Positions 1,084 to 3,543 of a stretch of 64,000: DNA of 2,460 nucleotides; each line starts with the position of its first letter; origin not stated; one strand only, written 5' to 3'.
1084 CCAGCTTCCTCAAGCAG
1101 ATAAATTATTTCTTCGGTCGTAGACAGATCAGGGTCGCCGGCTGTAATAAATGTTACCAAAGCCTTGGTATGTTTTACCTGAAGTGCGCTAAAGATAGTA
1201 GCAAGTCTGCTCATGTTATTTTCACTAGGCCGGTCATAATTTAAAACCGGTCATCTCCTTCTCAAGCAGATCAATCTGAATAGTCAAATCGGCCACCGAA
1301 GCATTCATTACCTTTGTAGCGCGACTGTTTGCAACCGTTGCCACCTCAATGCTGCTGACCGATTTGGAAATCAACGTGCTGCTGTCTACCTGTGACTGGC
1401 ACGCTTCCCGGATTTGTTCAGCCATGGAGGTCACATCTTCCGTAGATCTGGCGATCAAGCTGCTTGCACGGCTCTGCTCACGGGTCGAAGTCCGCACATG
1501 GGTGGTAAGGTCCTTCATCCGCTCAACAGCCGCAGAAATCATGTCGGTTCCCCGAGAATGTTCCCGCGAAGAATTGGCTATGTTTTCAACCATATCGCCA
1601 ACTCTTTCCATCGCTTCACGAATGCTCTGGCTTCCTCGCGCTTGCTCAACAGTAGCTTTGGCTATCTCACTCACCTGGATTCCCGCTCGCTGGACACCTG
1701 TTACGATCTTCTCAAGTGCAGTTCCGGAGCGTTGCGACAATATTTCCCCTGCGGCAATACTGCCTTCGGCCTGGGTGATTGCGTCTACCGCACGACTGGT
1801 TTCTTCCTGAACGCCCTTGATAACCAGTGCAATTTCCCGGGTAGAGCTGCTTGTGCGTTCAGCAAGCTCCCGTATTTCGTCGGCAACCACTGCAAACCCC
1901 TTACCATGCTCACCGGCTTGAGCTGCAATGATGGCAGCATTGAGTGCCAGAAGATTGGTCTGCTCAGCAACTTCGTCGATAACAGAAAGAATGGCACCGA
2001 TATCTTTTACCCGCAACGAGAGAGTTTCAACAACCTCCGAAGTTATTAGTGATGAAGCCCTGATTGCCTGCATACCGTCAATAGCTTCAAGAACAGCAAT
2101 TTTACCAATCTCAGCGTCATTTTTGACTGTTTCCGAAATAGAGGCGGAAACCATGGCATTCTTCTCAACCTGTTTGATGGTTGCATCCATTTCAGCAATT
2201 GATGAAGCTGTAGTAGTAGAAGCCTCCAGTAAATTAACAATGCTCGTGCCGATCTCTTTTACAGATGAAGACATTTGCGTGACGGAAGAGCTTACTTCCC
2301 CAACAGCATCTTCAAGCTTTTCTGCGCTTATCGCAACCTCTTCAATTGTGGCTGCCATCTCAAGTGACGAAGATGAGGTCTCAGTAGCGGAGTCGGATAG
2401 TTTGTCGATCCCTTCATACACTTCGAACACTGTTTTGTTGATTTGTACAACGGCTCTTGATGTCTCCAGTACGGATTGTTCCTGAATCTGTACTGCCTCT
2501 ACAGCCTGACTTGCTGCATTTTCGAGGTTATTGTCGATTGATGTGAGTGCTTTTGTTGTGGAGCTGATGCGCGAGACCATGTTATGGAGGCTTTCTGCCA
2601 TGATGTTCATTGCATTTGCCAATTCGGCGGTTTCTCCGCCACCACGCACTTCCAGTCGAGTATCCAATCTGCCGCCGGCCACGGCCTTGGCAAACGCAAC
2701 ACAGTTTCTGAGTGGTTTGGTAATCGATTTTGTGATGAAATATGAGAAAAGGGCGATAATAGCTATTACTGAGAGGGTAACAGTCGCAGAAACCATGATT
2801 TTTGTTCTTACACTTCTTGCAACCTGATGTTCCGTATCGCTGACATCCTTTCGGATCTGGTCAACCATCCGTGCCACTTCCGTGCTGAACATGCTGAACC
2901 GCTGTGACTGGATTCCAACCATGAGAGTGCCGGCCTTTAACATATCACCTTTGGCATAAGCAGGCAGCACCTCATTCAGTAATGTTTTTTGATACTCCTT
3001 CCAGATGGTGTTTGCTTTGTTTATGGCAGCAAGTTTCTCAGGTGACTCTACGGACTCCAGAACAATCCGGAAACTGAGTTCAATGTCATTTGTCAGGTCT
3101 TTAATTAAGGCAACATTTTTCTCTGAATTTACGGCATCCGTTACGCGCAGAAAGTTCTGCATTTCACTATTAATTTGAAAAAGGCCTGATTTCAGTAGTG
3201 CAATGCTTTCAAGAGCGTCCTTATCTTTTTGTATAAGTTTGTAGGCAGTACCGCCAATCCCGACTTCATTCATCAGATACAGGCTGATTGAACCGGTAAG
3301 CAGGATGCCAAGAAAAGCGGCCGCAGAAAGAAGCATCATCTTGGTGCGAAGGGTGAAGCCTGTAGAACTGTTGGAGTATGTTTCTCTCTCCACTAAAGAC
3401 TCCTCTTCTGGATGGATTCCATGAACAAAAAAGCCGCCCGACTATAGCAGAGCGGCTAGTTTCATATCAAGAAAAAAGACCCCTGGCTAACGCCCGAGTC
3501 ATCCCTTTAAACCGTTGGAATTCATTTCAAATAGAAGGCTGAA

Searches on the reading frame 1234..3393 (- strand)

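Call 69: search_protein_families(library=pfam, proteins=[window:1234-3393:-], max_evalue=0.00001)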
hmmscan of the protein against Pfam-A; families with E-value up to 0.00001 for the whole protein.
window:1234-3393:- (719 aa): 2 families
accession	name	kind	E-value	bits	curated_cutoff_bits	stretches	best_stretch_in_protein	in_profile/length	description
PF00015.26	MCPsignal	-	1.8e-41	142.3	34.6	1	419-599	3-169/172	Methyl-accepting chemotaxis protein (MCP) signalling domain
PF00672.30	HAMP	-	5.1e-12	46.4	25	1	219-270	1-52/53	HAMP domain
